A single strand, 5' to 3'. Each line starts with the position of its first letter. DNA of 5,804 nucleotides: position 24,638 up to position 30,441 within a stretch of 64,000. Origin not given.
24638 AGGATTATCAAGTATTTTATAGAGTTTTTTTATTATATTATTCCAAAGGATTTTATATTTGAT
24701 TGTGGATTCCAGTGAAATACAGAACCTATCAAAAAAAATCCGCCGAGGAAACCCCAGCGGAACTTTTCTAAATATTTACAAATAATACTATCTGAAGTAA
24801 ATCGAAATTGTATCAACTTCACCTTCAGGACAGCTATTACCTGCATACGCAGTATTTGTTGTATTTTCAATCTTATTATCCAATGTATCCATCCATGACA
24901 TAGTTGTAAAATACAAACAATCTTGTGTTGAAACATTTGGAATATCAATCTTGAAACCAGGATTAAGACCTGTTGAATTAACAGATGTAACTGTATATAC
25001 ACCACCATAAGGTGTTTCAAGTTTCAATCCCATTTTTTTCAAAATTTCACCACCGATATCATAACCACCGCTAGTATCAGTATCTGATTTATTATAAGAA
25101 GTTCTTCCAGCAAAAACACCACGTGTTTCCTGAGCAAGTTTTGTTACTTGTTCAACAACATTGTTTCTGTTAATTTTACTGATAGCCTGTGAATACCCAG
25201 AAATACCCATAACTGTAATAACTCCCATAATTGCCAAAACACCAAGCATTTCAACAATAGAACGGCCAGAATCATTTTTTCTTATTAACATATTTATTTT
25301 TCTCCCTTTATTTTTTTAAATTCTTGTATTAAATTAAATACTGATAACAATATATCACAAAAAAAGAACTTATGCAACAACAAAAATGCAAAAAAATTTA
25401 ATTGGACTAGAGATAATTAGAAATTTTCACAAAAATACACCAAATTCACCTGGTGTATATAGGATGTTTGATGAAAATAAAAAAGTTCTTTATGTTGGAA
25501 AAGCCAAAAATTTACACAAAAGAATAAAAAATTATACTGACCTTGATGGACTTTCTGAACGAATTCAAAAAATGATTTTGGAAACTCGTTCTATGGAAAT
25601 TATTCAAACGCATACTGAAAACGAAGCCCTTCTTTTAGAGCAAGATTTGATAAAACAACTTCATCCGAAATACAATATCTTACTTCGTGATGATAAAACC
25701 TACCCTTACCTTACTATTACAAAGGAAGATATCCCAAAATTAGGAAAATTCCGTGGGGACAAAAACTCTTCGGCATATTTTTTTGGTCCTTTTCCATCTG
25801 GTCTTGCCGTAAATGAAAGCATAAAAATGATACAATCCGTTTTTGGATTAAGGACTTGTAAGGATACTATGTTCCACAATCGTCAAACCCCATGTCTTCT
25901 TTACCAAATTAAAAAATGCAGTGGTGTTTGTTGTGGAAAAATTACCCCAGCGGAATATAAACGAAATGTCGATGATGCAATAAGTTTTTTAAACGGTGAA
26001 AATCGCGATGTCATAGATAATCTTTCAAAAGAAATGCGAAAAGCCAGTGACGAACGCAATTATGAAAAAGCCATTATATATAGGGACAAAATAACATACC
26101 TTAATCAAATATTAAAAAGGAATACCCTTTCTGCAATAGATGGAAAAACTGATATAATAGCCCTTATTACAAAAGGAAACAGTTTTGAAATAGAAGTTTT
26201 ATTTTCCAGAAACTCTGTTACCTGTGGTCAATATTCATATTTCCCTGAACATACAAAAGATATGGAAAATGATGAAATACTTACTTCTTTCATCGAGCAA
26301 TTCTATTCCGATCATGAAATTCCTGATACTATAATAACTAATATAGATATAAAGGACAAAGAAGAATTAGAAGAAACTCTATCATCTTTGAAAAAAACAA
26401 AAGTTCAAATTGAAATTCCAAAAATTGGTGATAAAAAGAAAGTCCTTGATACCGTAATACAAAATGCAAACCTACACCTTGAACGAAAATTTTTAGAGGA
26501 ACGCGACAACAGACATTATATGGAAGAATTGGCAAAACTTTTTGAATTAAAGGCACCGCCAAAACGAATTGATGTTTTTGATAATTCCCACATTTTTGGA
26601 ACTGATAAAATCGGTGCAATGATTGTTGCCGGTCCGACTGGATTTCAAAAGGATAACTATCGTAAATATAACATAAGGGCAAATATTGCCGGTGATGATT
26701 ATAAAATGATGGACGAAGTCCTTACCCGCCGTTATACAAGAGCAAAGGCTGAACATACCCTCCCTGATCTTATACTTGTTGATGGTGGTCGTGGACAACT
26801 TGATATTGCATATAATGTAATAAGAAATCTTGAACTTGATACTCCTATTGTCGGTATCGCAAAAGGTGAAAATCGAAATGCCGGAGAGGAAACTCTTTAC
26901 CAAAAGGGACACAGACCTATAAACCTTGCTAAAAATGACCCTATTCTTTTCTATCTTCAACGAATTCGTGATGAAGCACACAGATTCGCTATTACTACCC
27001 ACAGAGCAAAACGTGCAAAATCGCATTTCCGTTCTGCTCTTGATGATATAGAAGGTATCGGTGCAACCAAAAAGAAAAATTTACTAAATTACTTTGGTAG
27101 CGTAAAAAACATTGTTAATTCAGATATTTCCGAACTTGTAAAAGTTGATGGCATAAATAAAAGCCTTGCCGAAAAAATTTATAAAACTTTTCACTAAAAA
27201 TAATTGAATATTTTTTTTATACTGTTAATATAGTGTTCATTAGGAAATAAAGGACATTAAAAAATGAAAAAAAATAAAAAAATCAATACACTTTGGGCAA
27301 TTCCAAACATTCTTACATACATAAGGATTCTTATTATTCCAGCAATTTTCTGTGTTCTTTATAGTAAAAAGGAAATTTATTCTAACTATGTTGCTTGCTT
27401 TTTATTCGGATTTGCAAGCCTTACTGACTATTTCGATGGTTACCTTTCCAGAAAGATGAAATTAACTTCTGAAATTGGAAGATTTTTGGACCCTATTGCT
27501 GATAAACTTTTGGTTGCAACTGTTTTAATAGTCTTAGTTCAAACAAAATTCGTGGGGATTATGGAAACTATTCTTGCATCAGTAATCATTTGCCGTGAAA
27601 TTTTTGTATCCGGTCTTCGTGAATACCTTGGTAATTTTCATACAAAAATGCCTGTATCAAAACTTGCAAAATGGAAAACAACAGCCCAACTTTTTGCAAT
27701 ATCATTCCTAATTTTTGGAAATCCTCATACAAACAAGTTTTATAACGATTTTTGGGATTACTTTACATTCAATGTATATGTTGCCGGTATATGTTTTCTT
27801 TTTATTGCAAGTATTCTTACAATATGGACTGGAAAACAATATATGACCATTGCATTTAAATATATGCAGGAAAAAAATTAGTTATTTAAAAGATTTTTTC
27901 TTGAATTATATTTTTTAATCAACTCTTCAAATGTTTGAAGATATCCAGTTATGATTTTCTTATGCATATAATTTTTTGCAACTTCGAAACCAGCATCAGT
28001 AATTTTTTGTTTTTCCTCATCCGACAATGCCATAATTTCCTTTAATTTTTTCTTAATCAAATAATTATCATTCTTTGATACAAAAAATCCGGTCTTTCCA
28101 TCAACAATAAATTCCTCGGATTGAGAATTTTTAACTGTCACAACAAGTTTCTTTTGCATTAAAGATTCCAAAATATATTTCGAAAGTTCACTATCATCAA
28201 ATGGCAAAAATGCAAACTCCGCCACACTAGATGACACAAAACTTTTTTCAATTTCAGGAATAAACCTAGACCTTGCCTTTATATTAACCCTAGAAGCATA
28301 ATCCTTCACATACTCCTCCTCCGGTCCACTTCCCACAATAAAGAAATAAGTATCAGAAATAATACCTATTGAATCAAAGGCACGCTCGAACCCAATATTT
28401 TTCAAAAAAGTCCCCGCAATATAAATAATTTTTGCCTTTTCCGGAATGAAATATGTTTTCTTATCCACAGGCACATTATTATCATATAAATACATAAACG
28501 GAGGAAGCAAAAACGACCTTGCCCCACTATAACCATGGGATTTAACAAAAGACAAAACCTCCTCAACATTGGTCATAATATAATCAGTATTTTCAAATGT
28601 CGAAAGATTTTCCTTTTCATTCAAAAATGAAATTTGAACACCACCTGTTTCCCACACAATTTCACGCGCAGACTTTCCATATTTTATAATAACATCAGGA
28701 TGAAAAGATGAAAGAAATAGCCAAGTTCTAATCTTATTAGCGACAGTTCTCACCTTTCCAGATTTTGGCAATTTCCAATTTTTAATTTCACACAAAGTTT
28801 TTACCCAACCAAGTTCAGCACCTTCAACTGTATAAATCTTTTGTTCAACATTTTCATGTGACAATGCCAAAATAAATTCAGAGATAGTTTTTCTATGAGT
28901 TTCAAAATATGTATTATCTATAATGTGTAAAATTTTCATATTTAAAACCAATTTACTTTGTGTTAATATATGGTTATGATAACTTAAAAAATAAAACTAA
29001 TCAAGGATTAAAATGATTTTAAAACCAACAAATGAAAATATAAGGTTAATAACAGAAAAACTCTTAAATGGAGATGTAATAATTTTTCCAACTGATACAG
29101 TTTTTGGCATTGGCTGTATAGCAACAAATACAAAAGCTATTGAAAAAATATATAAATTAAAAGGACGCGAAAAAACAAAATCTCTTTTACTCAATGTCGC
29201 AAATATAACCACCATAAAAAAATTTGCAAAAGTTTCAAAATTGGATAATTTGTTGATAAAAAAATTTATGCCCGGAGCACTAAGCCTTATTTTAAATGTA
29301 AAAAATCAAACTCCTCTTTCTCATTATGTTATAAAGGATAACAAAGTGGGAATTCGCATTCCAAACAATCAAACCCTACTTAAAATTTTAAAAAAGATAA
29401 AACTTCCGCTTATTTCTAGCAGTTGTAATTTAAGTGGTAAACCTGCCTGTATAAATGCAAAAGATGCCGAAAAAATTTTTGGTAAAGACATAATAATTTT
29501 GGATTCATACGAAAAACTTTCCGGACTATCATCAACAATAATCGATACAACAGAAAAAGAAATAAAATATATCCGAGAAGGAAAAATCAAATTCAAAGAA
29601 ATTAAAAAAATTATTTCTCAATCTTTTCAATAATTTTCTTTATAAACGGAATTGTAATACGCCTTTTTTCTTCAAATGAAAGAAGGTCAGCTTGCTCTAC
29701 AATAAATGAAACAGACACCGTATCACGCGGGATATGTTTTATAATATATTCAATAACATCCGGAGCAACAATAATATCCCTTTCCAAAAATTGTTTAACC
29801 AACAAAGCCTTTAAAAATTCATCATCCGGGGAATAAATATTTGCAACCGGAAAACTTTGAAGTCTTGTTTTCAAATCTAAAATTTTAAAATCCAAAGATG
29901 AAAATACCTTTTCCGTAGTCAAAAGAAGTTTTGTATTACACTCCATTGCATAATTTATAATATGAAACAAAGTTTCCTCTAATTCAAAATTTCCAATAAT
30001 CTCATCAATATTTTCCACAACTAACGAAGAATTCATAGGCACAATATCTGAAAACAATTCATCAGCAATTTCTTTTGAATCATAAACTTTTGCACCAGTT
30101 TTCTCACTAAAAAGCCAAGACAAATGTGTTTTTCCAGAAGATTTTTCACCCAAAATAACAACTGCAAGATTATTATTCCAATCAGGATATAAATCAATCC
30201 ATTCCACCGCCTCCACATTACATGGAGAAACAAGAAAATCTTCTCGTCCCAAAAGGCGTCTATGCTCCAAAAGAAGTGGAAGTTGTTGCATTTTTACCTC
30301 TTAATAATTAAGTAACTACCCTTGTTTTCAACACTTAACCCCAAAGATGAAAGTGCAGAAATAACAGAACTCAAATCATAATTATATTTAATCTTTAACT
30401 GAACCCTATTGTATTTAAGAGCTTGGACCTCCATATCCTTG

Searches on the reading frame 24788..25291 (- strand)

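Call 27: search_protein_families(library=pfam, proteins=[window:24788-25291:-])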
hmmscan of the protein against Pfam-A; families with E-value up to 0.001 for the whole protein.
window:24788-25291:- (167 aa): 1 family
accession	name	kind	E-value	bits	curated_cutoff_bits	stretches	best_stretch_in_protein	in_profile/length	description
PF08805.16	PilS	-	1e-06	29.3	22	1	43-148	5-111/138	PilS N terminal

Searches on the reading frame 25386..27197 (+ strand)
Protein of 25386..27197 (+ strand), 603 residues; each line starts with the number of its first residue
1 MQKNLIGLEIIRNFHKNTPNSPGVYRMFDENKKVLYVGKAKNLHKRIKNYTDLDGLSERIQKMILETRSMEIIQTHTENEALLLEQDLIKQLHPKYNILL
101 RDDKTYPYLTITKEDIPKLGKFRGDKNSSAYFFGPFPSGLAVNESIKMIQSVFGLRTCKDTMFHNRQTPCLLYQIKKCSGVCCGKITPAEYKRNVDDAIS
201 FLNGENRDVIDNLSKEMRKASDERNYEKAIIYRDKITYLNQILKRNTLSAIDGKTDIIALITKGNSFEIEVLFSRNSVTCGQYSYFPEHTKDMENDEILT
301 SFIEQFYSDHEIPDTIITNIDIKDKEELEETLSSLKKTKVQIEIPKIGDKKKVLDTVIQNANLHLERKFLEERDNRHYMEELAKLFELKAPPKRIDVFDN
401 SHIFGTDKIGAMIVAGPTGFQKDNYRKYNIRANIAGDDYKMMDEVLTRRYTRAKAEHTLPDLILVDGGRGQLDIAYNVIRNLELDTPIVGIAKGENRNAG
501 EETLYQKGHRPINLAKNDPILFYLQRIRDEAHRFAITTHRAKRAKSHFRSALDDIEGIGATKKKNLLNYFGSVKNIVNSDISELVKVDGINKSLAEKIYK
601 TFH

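Call 27: search_protein_families(library=pfam, proteins=[window:25386-27197:+])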
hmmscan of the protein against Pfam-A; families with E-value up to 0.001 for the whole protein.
window:25386-27197:+ (603 aa): 7 families
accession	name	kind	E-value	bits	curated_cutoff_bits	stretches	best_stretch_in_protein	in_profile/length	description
PF08459.17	UvrC_RNaseH_dom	-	4.9e-53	179.7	22.3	1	384-536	2-159/159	UvrC RNAse H endonuclease domain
PF22920.2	UvrC_RNaseH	-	1.6e-31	109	24.3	1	255-368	2-116/116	UvrC Ribonuclease H-like domain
PF01541.30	GIY-YIG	-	9.5e-10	39.1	22.6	1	22-97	2-78/78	GIY-YIG catalytic domain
PF14520.12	HHH_5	-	1.5e-09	38.6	27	1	551-600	3-53/57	Helix-hairpin-helix domain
PF02151.25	UVR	-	3.3e-07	30.3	21.5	1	209-241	3-35/36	UvrB/uvrC motif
PF12826.13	HHH_2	-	7.4e-06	26.5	27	1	555-603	8-56/64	Helix-hairpin-helix motif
PF20815.3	GIY_YIG_2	-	0.00095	19.6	22.4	0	28-49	27-50/153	GIY-YIG catalytic domain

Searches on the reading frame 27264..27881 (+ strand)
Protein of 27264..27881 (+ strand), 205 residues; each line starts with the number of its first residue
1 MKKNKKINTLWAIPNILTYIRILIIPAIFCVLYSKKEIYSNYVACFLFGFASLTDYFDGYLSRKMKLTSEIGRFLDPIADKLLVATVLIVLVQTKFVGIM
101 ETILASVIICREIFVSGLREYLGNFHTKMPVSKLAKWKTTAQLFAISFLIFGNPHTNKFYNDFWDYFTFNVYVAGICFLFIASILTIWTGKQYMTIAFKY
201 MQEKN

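Call 27: search_protein_families(library=pfam, proteins=[window:27264-27881:+])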
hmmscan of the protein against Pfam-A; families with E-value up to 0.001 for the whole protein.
window:27264-27881:+ (205 aa): 1 family
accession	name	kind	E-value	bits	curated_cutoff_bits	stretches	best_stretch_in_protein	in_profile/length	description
PF01066.26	CDP-OH_P_transf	-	7.9e-36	124.2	22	1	11-174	1-138/152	CDP-alcohol phosphatidyltransferase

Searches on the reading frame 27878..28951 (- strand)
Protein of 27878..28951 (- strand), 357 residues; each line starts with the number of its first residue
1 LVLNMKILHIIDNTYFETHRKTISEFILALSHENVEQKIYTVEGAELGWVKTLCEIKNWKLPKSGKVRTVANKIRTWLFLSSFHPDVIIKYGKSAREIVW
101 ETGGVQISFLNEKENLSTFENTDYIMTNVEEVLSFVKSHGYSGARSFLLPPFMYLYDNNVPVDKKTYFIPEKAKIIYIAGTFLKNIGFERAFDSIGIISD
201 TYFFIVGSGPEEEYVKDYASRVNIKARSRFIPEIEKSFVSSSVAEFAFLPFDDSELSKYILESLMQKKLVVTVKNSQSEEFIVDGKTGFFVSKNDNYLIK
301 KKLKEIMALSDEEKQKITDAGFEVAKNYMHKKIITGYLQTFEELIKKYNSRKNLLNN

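Call 27: search_protein_families(library=pfam, proteins=[window:27878-28951:-])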
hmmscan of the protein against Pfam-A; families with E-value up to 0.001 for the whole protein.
window:27878-28951:- (357 aa): 2 families
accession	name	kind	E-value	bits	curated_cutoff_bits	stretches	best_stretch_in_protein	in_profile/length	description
PF00534.26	Glycos_transf_1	-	2e-12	47.4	26.4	1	163-319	5-167/172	Glycosyl transferases group 1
PF13692.12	Glyco_trans_1_4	-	7.6e-07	29.9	27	1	175-305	3-138/142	Glycosyl transferases group 1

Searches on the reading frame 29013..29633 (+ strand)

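Call 27: search_protein_families(library=pfam, proteins=[window:29013-29633:+])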
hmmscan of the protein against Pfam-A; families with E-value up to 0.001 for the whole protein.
window:29013-29633:+ (206 aa): 1 family
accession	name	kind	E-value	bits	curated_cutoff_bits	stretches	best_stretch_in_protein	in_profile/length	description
PF01300.24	Sua5_yciO_yrdC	-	4.2e-46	157.1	25.1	1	16-190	2-178/178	Telomere recombination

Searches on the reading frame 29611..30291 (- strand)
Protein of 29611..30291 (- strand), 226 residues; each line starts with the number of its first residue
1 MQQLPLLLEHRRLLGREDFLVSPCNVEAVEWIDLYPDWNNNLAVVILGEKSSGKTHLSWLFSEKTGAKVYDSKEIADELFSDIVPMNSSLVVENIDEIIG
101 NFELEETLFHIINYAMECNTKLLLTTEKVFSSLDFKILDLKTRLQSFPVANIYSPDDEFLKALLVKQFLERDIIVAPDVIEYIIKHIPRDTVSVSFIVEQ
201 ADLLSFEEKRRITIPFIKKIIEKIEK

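Call 5: search_protein_families(library=pfam, proteins=[window:29611-30291:-])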
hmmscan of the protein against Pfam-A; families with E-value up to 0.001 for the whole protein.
window:29611-30291:- (226 aa): 1 family
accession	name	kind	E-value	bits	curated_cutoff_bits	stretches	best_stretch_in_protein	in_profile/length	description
PF22688.2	Hda_lid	-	3.3e-11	43.4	27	1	163-220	7-64/65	Hda, lid domain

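Call 6: search_protein_families(library=ncbifam, proteins=[window:29611-30291:-])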
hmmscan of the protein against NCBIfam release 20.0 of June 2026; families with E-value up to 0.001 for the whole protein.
window:29611-30291:- (226 aa): 8 families
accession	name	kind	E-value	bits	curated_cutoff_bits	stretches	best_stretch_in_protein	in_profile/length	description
NF006571.0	PRK09087.1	equivalog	1.8e-45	155.5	297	1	2-225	7-224/228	DnaA regulatory inactivator HdaA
NF051883.1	DnaARegInactHdaA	equivalog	1.6e-32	112.9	300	1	3-225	4-226/229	DnaA regulatory inactivator HdaA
TIGR03420.1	DnaA_homol_Hda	equivalog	6.2e-32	110.9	194.8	1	3-221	1-225/226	DnaA regulatory inactivator Hda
NF005149.0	PRK06620.1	equivalog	1.2e-27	96.6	316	1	16-225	16-218/221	hypothetical protein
NF005982.0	PRK08084.1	equivalog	2e-15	57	268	1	46-221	50-233/235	DnaA inactivator Hda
NF006486.0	PRK08903.1-6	equivalog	6.2e-09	35.7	307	1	44-224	39-219/222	DnaA regulatory inactivator Hda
TIGR00362.1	DnaA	equivalog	3.6e-08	32.9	343.9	1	89-224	203-338/437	chromosomal replication initiator protein DnaA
NF006485.0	PRK08903.1-5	equivalog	1.6e-06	27.9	289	1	43-221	40-225/233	DnaA regulatory inactivator Hda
